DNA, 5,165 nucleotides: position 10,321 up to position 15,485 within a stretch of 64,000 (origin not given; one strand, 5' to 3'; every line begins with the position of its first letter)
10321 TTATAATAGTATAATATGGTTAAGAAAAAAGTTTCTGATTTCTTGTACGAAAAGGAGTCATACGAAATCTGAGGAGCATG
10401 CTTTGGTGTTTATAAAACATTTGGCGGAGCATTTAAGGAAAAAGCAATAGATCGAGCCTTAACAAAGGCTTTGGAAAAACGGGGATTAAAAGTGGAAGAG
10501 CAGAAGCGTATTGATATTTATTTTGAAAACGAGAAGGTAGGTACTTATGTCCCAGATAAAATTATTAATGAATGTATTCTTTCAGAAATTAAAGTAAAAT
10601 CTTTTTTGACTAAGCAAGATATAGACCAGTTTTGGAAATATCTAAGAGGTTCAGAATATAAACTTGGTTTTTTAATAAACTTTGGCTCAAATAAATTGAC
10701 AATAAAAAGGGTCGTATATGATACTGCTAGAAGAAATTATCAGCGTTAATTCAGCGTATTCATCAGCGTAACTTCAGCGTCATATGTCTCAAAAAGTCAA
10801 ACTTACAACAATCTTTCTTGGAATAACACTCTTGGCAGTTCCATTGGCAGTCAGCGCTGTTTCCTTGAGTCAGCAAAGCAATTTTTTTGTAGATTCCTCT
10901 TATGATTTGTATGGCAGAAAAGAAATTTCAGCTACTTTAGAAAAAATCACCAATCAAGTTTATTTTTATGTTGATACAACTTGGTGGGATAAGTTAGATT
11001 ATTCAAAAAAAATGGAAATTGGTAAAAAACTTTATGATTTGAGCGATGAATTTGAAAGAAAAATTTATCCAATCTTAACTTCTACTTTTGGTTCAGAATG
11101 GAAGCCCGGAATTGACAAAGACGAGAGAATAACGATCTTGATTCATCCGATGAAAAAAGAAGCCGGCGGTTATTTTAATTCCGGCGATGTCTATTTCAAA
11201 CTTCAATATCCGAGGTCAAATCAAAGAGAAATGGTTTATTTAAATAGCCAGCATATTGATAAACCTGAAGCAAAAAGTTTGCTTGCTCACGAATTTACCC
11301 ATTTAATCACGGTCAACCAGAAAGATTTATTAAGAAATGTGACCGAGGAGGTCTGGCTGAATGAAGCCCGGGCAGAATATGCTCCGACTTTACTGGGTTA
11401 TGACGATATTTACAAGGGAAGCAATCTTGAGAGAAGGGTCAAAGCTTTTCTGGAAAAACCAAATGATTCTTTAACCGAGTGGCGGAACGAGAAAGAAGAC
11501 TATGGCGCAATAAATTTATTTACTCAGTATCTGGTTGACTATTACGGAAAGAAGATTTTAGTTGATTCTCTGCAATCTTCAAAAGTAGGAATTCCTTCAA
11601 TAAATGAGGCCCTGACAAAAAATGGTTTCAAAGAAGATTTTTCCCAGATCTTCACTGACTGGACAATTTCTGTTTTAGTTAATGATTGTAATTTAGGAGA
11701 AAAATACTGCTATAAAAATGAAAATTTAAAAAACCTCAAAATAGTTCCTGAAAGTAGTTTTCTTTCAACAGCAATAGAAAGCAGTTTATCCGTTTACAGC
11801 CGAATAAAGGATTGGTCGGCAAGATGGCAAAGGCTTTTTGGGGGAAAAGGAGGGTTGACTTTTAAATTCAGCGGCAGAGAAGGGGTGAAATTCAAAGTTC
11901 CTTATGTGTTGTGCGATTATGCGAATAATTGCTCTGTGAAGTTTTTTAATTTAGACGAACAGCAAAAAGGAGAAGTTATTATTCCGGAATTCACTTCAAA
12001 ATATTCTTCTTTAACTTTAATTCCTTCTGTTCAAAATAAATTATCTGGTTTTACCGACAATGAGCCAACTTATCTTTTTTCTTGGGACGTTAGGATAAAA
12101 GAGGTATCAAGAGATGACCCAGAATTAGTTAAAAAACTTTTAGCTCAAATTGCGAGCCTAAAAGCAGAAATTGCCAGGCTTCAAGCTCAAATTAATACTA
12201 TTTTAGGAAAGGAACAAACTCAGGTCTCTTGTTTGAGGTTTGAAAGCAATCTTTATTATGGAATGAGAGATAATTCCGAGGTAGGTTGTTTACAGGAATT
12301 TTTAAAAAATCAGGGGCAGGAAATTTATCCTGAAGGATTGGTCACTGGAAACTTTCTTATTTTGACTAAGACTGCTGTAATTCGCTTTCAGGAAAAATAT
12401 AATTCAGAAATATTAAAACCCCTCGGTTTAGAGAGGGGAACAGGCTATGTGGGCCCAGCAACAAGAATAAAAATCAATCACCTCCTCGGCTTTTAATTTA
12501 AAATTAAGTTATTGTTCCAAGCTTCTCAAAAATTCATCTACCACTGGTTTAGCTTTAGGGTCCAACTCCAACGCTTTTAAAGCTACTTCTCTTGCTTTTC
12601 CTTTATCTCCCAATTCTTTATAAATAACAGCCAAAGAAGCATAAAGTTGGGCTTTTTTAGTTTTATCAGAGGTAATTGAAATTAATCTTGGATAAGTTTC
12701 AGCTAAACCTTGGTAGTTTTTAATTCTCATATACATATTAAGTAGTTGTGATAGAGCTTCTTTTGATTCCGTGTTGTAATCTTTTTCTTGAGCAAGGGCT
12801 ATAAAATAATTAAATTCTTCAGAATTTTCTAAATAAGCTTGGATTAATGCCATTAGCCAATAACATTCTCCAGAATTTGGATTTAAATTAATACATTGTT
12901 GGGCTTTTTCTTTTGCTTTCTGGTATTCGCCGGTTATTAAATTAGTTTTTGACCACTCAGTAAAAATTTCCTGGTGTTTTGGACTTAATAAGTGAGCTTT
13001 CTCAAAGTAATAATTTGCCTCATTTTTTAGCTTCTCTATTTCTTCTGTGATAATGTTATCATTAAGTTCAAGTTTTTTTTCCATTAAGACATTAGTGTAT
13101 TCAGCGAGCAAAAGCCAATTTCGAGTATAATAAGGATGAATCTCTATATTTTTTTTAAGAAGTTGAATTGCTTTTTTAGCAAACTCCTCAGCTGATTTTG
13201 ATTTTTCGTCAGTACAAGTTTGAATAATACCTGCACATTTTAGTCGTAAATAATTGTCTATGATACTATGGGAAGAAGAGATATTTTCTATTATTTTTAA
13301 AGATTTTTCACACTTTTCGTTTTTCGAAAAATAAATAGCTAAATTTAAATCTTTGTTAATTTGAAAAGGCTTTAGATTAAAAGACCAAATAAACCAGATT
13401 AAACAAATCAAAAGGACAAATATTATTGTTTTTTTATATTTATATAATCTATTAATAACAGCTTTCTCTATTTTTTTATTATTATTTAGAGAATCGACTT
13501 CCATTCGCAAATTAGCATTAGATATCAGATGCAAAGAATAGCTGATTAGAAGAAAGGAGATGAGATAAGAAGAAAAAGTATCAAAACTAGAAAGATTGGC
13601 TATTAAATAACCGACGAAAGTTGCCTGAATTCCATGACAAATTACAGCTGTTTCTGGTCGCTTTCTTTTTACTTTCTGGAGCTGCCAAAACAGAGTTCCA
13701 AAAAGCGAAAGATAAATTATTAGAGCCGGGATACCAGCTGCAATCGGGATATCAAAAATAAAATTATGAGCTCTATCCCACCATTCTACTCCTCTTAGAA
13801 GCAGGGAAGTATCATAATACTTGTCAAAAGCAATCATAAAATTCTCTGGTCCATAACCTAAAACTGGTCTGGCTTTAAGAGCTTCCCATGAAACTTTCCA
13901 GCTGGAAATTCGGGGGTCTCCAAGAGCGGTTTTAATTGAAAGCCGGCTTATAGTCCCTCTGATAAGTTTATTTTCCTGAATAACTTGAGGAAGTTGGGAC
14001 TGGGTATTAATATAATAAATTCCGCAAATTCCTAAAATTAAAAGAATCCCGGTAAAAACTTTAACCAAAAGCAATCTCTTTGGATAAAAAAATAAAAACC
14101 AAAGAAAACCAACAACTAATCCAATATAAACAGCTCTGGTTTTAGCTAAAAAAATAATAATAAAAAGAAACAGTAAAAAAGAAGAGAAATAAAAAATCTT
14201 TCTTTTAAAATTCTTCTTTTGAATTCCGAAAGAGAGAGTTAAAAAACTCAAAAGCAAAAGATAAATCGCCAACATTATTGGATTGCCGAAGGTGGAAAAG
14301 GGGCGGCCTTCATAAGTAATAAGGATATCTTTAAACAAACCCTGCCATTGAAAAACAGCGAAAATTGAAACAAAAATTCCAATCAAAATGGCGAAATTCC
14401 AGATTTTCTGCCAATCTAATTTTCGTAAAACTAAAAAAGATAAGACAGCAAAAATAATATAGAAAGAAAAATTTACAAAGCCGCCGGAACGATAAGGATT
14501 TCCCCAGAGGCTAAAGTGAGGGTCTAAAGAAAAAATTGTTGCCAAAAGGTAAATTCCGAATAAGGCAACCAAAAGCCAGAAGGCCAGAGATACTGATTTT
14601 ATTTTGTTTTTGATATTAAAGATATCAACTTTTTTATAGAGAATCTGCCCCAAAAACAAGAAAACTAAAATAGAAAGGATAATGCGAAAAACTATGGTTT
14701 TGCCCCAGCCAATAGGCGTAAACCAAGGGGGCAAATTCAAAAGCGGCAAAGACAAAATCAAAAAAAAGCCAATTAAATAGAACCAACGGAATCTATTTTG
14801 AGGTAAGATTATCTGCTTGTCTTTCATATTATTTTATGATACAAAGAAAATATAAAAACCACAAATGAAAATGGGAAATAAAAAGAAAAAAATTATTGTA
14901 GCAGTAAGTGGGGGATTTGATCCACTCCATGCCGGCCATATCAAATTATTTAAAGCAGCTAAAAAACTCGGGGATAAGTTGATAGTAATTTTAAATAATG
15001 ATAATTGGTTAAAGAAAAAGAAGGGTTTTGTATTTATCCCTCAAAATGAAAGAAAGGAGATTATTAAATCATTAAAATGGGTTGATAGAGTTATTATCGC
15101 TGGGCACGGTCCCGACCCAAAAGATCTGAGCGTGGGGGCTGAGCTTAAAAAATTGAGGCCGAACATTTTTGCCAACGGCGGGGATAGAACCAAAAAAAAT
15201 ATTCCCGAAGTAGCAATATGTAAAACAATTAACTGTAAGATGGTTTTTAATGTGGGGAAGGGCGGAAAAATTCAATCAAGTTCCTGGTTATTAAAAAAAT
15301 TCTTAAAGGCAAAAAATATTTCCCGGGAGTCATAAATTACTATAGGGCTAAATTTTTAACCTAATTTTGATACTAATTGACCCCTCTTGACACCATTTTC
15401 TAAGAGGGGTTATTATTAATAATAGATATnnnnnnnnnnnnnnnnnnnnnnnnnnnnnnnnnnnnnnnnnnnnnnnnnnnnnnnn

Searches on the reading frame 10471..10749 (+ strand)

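Call 54: search_protein_families(library=pfam, max_evalue=0.0001, proteins=[window:10471-10749:+])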
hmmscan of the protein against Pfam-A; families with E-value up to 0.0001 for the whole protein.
window:10471-10749:+ (92 aa): 1 family
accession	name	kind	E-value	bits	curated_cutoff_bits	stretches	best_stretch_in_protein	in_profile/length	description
PF13366.12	PDDEXK_3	-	1.2e-17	64.8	22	1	1-81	35-117/117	PD-(D/E)XK nuclease superfamily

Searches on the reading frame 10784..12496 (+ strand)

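Call 9: search_protein_families(library=pfam, max_evalue=0.01, proteins=[window:10784-12496:+])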
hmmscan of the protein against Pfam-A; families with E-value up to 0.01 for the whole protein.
window:10784-12496:+ (570 aa): 1 family
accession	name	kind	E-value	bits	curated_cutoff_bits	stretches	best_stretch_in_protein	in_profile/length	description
PF01471.23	PG_binding_1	-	0.00032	21.2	23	1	498-540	3-42/57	Putative peptidoglycan binding domain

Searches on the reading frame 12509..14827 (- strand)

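Call 9: search_protein_families(library=pfam, max_evalue=0.01, proteins=[window:12509-14827:-])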
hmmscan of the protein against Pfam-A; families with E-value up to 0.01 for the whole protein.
window:12509-14827:- (772 aa): 8 families
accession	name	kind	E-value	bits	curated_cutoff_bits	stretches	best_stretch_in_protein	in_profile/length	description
PF04932.20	Wzy_C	-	1.2e-20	74.3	31.7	1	218-373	3-149/149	O-Antigen ligase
PF07719.23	TPR_2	-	3.3e-09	36.6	27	1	726-758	1-33/34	Tetratricopeptide repeat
PF13181.12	TPR_8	-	1.2e-05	25.5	25.7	1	726-758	1-33/34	Tetratricopeptide repeat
PF13428.12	TPR_14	-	0.00011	22.9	23.5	0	727-759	2-34/44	Tetratricopeptide repeat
PF00515.34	TPR_1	-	0.00031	20.9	27.8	1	726-758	1-33/34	Tetratricopeptide repeat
PF13424.12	TPR_12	-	0.00032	21.3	30.1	0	698-757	12-76/77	Tetratricopeptide repeat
PF13431.12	TPR_17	-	0.0011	19.5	24.4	0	726-747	13-34/34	Tetratricopeptide repeat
PF13176.12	TPR_7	-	0.0039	17.6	27.9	0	691-725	1-35/36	Tetratricopeptide repeat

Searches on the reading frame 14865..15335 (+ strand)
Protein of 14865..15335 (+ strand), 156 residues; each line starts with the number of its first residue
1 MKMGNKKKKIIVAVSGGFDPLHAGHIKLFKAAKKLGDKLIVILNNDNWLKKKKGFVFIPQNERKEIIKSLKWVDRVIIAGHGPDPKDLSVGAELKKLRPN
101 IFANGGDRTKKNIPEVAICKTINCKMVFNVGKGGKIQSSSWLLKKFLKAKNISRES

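Call 9: search_protein_families(library=pfam, max_evalue=0.01, proteins=[window:14865-15335:+])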
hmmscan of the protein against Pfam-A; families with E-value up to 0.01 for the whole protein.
window:14865-15335:+ (156 aa): 2 families
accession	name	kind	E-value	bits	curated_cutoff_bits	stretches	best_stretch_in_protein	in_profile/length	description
PF01467.32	CTP_transf_like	-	5e-15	56.3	21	1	15-111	3-93/133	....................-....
PF06574.18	FAD_syn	-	0.0034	17.7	27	1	9-39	6-36/158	FAD synthetase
